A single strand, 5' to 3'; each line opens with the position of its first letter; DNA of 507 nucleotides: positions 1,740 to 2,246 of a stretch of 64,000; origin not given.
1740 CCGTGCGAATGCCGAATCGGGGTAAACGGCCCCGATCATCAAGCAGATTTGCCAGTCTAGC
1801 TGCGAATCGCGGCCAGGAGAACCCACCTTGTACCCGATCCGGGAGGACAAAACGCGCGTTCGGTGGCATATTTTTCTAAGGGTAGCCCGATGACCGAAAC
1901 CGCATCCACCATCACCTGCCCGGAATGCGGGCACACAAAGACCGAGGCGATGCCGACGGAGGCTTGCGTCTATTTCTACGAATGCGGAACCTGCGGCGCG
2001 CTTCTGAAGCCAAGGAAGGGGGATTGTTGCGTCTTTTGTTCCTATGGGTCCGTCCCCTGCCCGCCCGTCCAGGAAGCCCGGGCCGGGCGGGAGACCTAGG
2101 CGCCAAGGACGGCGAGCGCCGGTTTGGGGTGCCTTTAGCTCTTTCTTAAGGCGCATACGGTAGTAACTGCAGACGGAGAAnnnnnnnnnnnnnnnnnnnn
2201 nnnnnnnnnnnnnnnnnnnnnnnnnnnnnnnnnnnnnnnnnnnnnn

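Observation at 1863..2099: GDCCVxC-type cysteine-rich mini-protein heads the PRP array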

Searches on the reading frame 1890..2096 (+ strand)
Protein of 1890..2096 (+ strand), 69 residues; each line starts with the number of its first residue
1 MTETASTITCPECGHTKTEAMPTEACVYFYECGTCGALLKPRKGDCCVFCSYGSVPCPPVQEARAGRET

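Call 3: search_protein_families(library=ncbifam, proteins=[window:1890-2096:+], max_evalue=1)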
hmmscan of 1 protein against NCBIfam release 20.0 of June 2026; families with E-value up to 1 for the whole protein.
seq(69 aa): 8 families
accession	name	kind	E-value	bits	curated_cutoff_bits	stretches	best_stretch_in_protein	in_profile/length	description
NF041374.1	GDCCVxC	domain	8.3e-31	106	40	1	6-62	1-57/58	GDCCVxC domain-containing (seleno)protein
NF047912.1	ECs_2282_CxxC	subfamily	0.0031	17.4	37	1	7-39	2-37/60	ECs_2282 family putative zinc-binding protein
TIGR02605.1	CxxC_CxxC_SSSS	subfamily_domain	0.025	14.6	31.3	1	1-22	21-41/52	FmdB family zinc ribbon protein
NF038384.1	zinc_YnfU_fam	subfamily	0.038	13.6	36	1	3-17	12-26/52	YnfU family zinc-binding protein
NF003067.0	PRK03988.1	equivalog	0.04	13.8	129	1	8-37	103-131/138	translation initiation factor IF-2 subunit beta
NF041911.1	HVO_0649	equivalog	0.14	12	70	1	6-38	21-58/65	HVO_0649 family zinc finger protein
NF033497.1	rubre_like_arch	subfamily_domain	0.64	9.8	32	1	3-14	13-23/34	rubrerythrin-like domain-containing protein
TIGR02443.1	TIGR02443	equivalog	0.93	9.4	49.45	1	9-36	11-38/59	YheV family putative zinc ribbon protein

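Call 4: search_protein_families(library=pfam, proteins=[window:1890-2096:+], max_evalue=1)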
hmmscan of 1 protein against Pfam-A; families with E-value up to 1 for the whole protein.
seq(69 aa): 8 families
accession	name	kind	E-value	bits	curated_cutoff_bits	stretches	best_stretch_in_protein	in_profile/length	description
PF07282.18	Cas12f1-like_TNB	-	0.033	14.8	26.3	1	5-37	26-48/60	Cas12f1-like, TNB domain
PF13248.11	Zn_ribbon_3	-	0.038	13.9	27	1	6-17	1-11/26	zinc-ribbon domain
PF01873.23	eIF-5_eIF-2B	-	0.041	14.2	27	1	8-37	88-116/117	Domain found in IF2B/IF5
PF19134.6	DUF5817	-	0.042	14.3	31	1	3-17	17-31/57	Domain of unknown function (DUF5817)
PF18439.7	zf_UBZ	-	0.061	13.4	25.6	1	6-16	1-11/32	Ubiquitin-Binding Zinc Finger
PF09723.15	Zn_ribbon_8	-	0.26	11.8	34.4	1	2-19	22-38/41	Zinc ribbon domain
PF23455.1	DUF7129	-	0.56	10.4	30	0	4-16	24-36/45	Domain of unknown function (DUF7129)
PF18547.6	HalOD2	-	0.82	10.1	27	0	7-25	31-49/52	Halobacterial output domain 2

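Call 6: find_homologous_proteins(query=window:1890-2096:+)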
Query seq(69 aa) (69 aa): 3108 proteins with E <= 0.001 among 3108 candidates; the best 120 are listed.
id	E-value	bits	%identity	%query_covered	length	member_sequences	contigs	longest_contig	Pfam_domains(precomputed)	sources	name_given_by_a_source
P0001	1.1e-40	154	100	100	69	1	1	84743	-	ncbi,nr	ncbi:MAG: hypothetical protein J4G10_02590 [Alphaproteobacteria bacterium]|nr:hypothetical protein [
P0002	6.2e-31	123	85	94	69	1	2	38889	-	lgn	-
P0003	1.1e-29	119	82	94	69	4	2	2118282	-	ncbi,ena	-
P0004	3.6e-29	117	75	99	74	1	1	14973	-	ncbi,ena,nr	ncbi:MAG: hypothetical protein JNL25_17770 [Rhodospirillaceae bacterium]|nr:hypothetical protein [Rh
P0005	4.2e-29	117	75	99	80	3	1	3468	-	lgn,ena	-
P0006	4.4e-29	117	72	100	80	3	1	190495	-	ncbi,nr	ncbi:MAG: hypothetical protein E6Q98_01495 [Rhodospirillaceae bacterium]|nr:MAG: hypothetical protei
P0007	1.9e-28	115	74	96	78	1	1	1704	-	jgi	jgi:hypothetical protein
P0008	2.4e-28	115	77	94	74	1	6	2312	-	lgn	-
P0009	2.6e-28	115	72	97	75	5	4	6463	-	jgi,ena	jgi:hypothetical protein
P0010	2.6e-28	115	70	100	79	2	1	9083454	-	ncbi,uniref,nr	ncbi:GDCCVxC domain-containing (seleno)protein [Bradyrhizobium prioriisuperbiae]|uniref:GDCCVxC doma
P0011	3.5e-28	114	75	91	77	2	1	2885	-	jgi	jgi:hypothetical protein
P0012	4.2e-28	114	75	93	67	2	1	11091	-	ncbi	-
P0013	5.2e-28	114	76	96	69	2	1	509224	-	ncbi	ncbi:MAG: GDCCVxC domain-containing (seleno)protein [Alphaproteobacteria bacterium]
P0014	5.6e-28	114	76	91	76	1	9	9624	-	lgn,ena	-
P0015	7.1e-28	113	77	90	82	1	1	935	-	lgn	-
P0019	9.4e-28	113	74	96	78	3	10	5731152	-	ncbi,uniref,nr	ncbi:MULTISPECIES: GDCCVxC domain-containing (seleno)protein [Phyllobacteriaceae]|uniref:GDCCVxC dom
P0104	6.6e-26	107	71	91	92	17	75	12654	-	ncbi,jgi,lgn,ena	jgi:hypothetical protein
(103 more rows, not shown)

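Call 7: find_encoding_contigs(protein=P0003, flank=5000, max_places=4)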
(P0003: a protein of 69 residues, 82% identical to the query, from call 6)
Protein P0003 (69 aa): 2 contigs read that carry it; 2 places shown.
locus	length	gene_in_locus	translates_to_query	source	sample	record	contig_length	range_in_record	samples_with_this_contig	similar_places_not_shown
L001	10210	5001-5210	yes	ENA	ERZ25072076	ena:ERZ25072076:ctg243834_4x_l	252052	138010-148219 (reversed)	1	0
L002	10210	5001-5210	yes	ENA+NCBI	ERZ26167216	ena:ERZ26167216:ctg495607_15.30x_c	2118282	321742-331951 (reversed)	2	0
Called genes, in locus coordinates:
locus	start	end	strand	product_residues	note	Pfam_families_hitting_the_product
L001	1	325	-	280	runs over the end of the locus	PF01497:Peripla_BP_2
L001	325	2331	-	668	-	PF07715:Plug, PF00593:TonB_dep_Rec_b-barrel, PF14905:OMP_b-brl_3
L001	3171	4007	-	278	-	PF13276:HTH_21, PF00665:rve, PF13683:rve_3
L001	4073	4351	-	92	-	PF01527:HTH_Tnp_1, PF13384:HTH_23, PF13551:HTH_29 (faint), PF13518:HTH_28 (weak)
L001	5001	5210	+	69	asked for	-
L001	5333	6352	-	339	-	PF12760:Zn_ribbon_IS1595, PF12762:DDE_Tnp_IS1595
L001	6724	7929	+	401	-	-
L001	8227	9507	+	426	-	-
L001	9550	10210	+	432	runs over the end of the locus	-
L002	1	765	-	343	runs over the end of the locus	PF01032:FecCD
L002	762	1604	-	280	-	PF01497:Peripla_BP_2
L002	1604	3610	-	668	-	PF07715:Plug, PF00593:TonB_dep_Rec_b-barrel, PF14905:OMP_b-brl_3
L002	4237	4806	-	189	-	-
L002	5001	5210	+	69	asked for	-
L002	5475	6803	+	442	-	-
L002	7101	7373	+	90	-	-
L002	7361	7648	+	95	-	PF00805:Pentapeptide (weak)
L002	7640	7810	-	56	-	-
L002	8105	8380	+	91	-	PF13576:Pentapeptide_3 (faint), PF00805:Pentapeptide, PF13599:Pentapeptide_4 (weak)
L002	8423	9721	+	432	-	-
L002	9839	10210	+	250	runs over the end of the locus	PF03009:GDPD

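Call 8: find_encoding_contigs(protein=P0002, flank=5000, max_places=4)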
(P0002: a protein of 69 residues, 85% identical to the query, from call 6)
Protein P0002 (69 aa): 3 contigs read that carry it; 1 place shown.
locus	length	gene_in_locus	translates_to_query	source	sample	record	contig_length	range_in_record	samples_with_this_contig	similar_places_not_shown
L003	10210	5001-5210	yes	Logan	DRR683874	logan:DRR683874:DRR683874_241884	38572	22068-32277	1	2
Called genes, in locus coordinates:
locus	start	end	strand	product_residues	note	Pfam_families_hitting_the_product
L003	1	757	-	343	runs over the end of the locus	PF01032:FecCD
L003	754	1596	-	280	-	PF01497:Peripla_BP_2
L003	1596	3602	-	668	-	PF07715:Plug, PF00593:TonB_dep_Rec_b-barrel, PF14905:OMP_b-brl_3 (weak)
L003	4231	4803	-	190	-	-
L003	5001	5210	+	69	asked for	-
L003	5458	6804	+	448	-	-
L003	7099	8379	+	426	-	-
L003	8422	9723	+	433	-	-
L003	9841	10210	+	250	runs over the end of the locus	PF03009:GDPD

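Call 9: find_encoding_contigs(protein=P0010, flank=5000, max_places=4)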
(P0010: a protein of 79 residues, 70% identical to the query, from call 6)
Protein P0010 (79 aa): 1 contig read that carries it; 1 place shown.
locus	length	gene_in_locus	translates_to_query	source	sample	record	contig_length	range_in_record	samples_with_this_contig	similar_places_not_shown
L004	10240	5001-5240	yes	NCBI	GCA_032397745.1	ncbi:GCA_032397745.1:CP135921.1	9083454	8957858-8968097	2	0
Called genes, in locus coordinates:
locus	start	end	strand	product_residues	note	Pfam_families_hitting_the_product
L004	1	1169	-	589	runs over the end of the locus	PF00578:AhpC-TSA, PF08534:Redoxin, PF17991:Thioredoxin_10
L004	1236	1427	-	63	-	-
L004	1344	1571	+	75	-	-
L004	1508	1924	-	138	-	PF02566:OsmC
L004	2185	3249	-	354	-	PF00561:Abhydrolase_1, PF12146:Hydrolase_4 (weak), PF12697:Abhydrolase_6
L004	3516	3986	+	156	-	PF22381:Staph_reg_Sar_Rot, PF01047:MarR, PF12802:MarR_2 (weak), PF13463:HTH_27 (weak)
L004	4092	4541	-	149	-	PF00376:MerR, PF13411:MerR_1, PF09278:MerR-DNA-bind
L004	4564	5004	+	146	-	PF02411:MerT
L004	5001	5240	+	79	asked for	-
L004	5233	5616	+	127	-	-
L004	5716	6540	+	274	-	PF13560:HTH_31, PF01381:HTH_3 (weak), PF17765:MLTR_LBD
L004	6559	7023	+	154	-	PF12680:SnoaL_2 (weak), PF13474:SnoaL_3, PF14534:DUF4440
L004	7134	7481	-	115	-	PF00376:MerR, PF13411:MerR_1, PF09278:MerR-DNA-bind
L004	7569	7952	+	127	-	PF07110:EthD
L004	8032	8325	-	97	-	-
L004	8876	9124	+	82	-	PF13767:DUF4168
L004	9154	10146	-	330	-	PF02615:Ldh_2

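Call 11: find_related_loci(query=A1, collection=genome_contigs, flank=6000)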
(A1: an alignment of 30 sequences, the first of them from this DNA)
Query A1 (69 aa) in genome_contigs; peptide patterns used: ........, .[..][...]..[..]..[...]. (x = any residue, [..] = any of these).
600 stretches matched a pattern (row limit reached: there are more); 599 encode a relative of the query (tblastn E <= 1e-3); the best 80 are kept; 80 distinct loci.
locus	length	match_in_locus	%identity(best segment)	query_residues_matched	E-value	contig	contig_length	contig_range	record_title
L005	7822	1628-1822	72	1-65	9e-30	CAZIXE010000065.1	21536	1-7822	MAG TPA_asm: uncultured Rhizobiaceae bacterium isolate binchicken_co107_240 genome assembly, contig: NODE_6085_length_21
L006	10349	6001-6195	69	1-65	2e-29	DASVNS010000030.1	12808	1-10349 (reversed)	MAG TPA_asm: Phenylobacterium sp. isolate SMAG_U3133 k141_364940, whole genome shotgun sequence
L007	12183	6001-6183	69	6-66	4e-29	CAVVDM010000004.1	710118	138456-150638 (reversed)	MAG: uncultured Alphaproteobacteria bacterium isolate MFD02416.bin.2.219 genome assembly, contig: contig_11847, whole ge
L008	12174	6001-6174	72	4-61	1e-28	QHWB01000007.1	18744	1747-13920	MAG: Acidobacteria bacterium isolate gp6 AA54 14_1009_05_20cm_scaffold_3556_curated, whole genome shotgun sequence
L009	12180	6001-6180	73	6-65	1e-28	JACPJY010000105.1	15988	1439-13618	MAG: Rhodospirillales bacterium isolate NC_groundwater_480_Ag_S-0.1um_66_12 S35_SO-1_scaffold_218436, whole genome shotg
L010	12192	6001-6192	67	1-64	1e-28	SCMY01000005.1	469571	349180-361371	Rhizobiales bacterium 2SD NODE_5_length_469571_cov_50.692083, whole genome shotgun sequence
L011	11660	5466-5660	68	1-65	3e-29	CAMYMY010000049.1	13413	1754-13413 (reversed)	MAG: uncultured Kiloniellales bacterium isolate FCS_M_Alpha_09 genome assembly, contig: scaffold_4207, whole genome shot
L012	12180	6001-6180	72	6-65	4e-28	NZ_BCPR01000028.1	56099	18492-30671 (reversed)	Dyella sp. EPa41, whole genome shotgun sequence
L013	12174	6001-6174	79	4-61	4e-28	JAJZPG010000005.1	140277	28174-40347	MAG: Proteobacteria bacterium isolate SKS1.bin116 NODE_145_length_140277_cov_11.587578, whole genome shotgun sequence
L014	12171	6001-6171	74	6-62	4e-28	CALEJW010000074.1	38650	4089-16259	MAG TPA_asm: uncultured proteobacterium isolate SRR6227243_bin.48_CONCOCT_v1.1_MAG genome assembly, contig: ERZ795105.10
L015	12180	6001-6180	67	6-65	6e-28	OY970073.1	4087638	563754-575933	MAG: uncultured Gammaproteobacteria bacterium isolate MFD05513.bin.2.20 genome assembly, chromosome: 1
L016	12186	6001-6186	71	3-64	7e-28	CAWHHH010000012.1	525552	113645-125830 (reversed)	MAG: uncultured Alphaproteobacteria bacterium isolate MFD02134.bin.2.170 genome assembly, contig: contig_27376, whole ge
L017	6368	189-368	72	6-65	1e-27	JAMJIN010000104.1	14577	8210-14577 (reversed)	MAG: Chromatiales bacterium isolate OKLCSY NODE_104_length_14577_cov_195.136_1, whole genome shotgun sequence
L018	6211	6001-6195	65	1-65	8e-28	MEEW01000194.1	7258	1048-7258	MAG: Phenylobacterium sp. SCN 69-14 ABS77_C0194, whole genome shotgun sequence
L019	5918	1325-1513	68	2-64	9e-28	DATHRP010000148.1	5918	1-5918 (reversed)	MAG TPA_asm: Afifellaceae bacterium isolate SMAG_U16028 k141_664415, whole genome shotgun sequence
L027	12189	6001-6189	71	2-64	2e-27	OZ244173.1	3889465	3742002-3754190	MAG: Afifellaceae bacterium isolate f78b5644-8002-415b-83af-08eb7c06db03 genome assembly, chromosome: 1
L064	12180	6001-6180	68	6-65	2e-26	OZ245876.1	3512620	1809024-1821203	MAG: Owenweeksia sp. isolate 3e82fdac-0913-40d1-8532-b6c41af66f5f genome assembly, chromosome: 1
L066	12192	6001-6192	63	6-69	2e-26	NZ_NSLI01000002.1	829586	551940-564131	Sphingomonas lenta strain 1PNM-20 contig2, whole genome shotgun sequence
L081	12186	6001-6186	69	1-62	4e-26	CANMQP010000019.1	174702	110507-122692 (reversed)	uncultured Kiloniellaceae bacterium isolate 2-526A_2.fasta genome assembly, contig: NODE_16, whole genome shotgun sequen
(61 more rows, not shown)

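Call 19: search_protein_families(library=pfam, alignment_id=A2, max_evalue=0.00001)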
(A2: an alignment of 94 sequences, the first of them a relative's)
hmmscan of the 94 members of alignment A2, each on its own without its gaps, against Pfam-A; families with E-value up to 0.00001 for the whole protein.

A. member 1, L010:3854-4102:+ (83 aa): 0 families

B. families by the number of members that match (of 94 scanned): 116 families (the first 25 are shown)
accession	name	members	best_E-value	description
PF01758.21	SBF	3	3e-31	Sodium Bile acid symporter family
PF00873.25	ACR_tran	2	5.6e-124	AcrB/AcrD/AcrF family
PF01144.29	CoA_trans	2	9e-79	Coenzyme A transferase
PF00174.25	Oxidored_molyb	2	1.1e-34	Oxidoreductase molybdopterin binding domain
PF11431.13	Transport_MerF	2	5.3e-18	Membrane transport protein MerF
PF11376.13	DUF3179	1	4.3e-85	Protein of unknown function (DUF3179)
PF07167.19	PhaC_N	1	4.4e-78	Poly-beta-hydroxybutyrate polymerase (PhaC) N-terminus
PF02586.19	SRAP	1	1.2e-72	SOS response associated peptidase (SRAP)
PF00171.27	Aldedh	1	2.9e-59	Aldehyde dehydrogenase family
PF03595.22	SLAC1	1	1.5e-56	Voltage-dependent anion channel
PF05569.17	Peptidase_M56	1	9.6e-52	BlaR1 peptidase M56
PF07992.20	Pyr_redox_2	1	1.9e-50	Pyridine nucleotide-disulphide oxidoreductase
PF09849.14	DUF2076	1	2.5e-46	Uncharacterized protein conserved in bacteria (DUF2076)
PF00078.32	RVT_1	1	5.6e-42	Reverse transcriptase (RNA-dependent DNA polymerase)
PF00958.27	GMP_synt_C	1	8.3e-41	GMP synthase C terminal domain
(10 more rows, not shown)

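Call 20: search_protein_families(library=pfam, alignment_id=A3, max_evalue=0.00001)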
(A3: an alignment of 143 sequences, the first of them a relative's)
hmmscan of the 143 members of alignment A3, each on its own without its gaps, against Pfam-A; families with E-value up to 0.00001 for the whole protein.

A. member 1, L005:1937-2650:+ (238 aa): 1 family
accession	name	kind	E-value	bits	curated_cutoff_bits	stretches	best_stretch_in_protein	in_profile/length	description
PF04752.17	ChaC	-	3.9e-28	99.1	21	1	65-233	2-175/176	ChaC-like protein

B. families by the number of members that match (of 143 scanned): 130 families (the first 25 are shown)
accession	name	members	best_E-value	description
PF07992.20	Pyr_redox_2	4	7.6e-57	Pyridine nucleotide-disulphide oxidoreductase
PF07690.21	MFS_1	4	5.5e-47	Major Facilitator Superfamily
PF12840.13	HTH_20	4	1.1e-16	Helix-turn-helix domain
PF13738.12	Pyr_redox_3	4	4.8e-15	Pyridine nucleotide-disulphide oxidoreductase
PF01022.26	HTH_5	4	2.6e-09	Bacterial regulatory protein, arsR family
PF02852.28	Pyr_redox_dim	3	8.3e-25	Pyridine nucleotide-disulphide oxidoreductase, dimerisation domain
PF05598.16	DUF772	3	6.4e-24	Transposase domain (DUF772)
PF00070.33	Pyr_redox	3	1.6e-22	Pyridine nucleotide-disulphide oxidoreductase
PF01609.27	DDE_Tnp_1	3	8.6e-16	Transposase DDE domain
PF13561.12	adh_short_C2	2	1.1e-67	Enoyl-(Acyl carrier protein) reductase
PF00106.31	adh_short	2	5.9e-56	short chain dehydrogenase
PF02775.26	TPP_enzyme_C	2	1.7e-43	Thiamine pyrophosphate enzyme, C-terminal TPP binding domain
PF00083.30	Sugar_tr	2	7.9e-34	Sugar (and other) transporter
PF02776.23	TPP_enzyme_N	2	4.4e-33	Thiamine pyrophosphate enzyme, N-terminal TPP binding domain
PF00205.28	TPP_enzyme_M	2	2.4e-28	Thiamine pyrophosphate enzyme, central domain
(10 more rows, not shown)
